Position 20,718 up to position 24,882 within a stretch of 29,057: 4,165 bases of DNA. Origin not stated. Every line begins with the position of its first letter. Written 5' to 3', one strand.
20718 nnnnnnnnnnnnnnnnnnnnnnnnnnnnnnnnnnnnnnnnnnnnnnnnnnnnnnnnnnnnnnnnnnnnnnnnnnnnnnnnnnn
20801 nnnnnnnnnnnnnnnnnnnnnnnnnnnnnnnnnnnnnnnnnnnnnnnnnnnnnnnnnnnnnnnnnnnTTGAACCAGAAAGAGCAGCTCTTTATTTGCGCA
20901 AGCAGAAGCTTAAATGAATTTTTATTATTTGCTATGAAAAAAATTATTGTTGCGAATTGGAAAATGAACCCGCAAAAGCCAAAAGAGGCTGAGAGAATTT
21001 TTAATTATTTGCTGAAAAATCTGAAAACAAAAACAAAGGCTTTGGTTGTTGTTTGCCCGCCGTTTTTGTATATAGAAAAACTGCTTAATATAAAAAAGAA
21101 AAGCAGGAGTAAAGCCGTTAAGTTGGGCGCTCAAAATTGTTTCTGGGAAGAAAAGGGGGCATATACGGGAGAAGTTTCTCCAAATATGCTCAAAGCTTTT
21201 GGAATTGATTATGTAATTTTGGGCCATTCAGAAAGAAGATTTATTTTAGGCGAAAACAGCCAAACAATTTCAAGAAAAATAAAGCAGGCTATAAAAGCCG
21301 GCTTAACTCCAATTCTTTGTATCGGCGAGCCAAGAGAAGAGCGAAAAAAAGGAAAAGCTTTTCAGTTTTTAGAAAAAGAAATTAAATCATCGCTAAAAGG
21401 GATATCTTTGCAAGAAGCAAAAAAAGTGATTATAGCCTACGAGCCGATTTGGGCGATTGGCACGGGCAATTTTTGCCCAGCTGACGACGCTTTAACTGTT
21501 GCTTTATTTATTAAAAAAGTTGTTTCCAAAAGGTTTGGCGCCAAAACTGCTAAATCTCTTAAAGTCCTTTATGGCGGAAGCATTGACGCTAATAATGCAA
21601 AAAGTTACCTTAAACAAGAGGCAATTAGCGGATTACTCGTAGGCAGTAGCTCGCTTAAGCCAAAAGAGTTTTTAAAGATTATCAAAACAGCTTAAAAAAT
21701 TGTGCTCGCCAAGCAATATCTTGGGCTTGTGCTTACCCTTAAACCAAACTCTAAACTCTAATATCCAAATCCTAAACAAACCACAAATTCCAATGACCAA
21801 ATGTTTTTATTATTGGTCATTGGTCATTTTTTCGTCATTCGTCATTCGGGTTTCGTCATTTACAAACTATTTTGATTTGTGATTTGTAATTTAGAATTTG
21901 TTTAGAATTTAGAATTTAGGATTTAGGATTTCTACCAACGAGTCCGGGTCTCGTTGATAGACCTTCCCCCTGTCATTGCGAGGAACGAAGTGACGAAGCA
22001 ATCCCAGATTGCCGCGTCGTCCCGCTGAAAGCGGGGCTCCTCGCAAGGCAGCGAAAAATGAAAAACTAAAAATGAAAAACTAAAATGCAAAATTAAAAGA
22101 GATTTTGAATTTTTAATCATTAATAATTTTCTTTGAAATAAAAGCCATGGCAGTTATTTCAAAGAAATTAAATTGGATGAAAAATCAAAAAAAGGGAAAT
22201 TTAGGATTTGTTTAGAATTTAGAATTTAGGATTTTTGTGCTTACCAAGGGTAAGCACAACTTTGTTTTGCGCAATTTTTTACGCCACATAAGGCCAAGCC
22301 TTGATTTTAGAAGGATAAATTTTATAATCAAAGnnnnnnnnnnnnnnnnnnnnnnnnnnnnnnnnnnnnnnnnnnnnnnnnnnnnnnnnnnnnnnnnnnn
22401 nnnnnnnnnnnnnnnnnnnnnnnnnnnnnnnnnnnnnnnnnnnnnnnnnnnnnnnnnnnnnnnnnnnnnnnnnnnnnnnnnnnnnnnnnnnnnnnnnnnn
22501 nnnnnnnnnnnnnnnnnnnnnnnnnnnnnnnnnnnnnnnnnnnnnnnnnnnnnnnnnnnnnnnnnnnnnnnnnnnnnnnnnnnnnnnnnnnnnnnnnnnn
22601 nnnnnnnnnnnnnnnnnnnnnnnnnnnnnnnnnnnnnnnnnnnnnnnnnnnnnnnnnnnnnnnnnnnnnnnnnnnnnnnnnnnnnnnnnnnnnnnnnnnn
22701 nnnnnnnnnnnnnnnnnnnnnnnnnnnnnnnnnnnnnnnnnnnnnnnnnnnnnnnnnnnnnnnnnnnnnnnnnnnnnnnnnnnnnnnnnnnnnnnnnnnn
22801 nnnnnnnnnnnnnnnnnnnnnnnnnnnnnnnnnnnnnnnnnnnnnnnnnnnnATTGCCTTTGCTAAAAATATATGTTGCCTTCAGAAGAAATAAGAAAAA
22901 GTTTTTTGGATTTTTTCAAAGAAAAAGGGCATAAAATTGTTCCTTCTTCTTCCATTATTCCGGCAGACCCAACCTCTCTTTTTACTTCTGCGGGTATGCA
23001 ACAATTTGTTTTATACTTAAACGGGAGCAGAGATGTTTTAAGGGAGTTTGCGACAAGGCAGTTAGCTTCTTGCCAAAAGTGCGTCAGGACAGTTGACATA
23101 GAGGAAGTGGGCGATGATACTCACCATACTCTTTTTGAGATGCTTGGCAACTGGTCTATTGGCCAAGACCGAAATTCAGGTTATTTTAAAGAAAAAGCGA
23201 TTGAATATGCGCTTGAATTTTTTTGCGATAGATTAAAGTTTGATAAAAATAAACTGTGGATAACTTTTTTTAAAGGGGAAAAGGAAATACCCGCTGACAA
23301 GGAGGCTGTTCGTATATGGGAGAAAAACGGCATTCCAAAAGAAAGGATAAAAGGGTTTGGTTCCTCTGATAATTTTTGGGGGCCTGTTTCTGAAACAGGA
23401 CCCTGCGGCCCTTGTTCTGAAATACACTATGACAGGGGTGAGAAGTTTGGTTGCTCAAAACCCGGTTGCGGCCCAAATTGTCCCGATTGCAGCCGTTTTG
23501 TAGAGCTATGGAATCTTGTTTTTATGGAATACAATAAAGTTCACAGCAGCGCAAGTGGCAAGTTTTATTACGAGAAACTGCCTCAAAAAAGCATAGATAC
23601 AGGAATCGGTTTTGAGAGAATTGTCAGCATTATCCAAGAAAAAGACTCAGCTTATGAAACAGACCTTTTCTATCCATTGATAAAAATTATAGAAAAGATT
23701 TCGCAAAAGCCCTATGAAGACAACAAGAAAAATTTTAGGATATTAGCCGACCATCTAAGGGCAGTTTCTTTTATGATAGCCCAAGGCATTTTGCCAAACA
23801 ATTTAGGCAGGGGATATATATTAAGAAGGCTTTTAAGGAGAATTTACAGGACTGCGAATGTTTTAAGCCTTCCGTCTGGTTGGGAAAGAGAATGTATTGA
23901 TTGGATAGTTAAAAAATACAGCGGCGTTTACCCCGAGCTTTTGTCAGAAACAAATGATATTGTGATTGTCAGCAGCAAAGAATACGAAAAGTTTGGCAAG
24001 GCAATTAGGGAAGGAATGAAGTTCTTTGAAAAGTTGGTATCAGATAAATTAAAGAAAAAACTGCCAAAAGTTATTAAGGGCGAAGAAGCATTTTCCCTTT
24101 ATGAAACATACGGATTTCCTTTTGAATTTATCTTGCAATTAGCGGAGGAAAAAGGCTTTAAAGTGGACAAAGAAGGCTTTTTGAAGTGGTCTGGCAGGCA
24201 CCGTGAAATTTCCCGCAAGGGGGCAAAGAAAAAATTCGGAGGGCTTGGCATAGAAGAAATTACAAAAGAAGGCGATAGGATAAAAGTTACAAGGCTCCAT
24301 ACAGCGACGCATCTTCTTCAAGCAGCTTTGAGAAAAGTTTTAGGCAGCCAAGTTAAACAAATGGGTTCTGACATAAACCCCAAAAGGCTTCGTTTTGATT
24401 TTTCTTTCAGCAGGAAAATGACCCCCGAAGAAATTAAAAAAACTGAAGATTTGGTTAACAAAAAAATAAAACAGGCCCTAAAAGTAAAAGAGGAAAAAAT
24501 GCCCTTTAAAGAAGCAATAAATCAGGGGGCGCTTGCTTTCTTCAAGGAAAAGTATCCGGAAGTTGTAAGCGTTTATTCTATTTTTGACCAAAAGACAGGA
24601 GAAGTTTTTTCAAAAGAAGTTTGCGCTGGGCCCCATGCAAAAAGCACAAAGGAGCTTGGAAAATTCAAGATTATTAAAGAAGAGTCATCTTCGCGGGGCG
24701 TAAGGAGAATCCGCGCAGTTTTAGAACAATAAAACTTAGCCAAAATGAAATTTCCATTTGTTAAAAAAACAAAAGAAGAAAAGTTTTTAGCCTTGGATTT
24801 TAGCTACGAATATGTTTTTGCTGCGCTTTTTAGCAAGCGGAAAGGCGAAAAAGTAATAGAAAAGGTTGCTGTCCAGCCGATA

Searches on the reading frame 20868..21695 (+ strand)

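Call 31: search_protein_families(library=pfam, proteins=[window:20868-21695:+], max_evalue=0.01)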
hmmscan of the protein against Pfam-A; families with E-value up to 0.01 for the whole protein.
window:20868-21695:+ (275 aa): 1 family
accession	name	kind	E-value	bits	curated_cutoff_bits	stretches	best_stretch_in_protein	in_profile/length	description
PF00121.24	TIM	-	2.1e-86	289.9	20.1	1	25-274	1-244/245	Triosephosphate isomerase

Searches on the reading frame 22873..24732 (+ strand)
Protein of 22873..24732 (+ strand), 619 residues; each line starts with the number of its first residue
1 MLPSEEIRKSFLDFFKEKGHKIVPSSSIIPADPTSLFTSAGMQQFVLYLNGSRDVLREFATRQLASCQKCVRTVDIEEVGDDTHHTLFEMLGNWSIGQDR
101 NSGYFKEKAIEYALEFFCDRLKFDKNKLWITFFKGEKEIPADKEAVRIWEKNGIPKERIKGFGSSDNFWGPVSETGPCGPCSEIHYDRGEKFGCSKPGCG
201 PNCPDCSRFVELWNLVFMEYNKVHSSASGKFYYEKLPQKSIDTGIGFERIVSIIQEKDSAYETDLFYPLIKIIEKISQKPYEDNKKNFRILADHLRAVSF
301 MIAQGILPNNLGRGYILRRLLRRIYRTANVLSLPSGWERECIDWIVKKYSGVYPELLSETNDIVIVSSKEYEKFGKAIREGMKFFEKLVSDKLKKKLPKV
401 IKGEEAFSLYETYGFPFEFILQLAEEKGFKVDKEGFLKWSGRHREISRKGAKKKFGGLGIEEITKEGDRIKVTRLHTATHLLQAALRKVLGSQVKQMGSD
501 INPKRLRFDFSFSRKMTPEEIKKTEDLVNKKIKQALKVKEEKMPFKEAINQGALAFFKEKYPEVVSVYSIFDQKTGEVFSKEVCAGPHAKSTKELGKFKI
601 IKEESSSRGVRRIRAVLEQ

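Call 31: search_protein_families(library=pfam, proteins=[window:22873-24732:+], max_evalue=0.01)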
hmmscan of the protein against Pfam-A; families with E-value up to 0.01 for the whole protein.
window:22873-24732:+ (619 aa): 2 families
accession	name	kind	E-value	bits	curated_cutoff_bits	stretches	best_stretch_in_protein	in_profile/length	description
PF01411.24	tRNA-synt_2c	-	1e-137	460.5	30.3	1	6-455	1-436/552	tRNA synthetases class II (A)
PF07973.19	tRNA_SAD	-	1.1e-12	48.1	24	1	565-613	1-43/44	Threonyl and Alanyl tRNA synthetase second additional domain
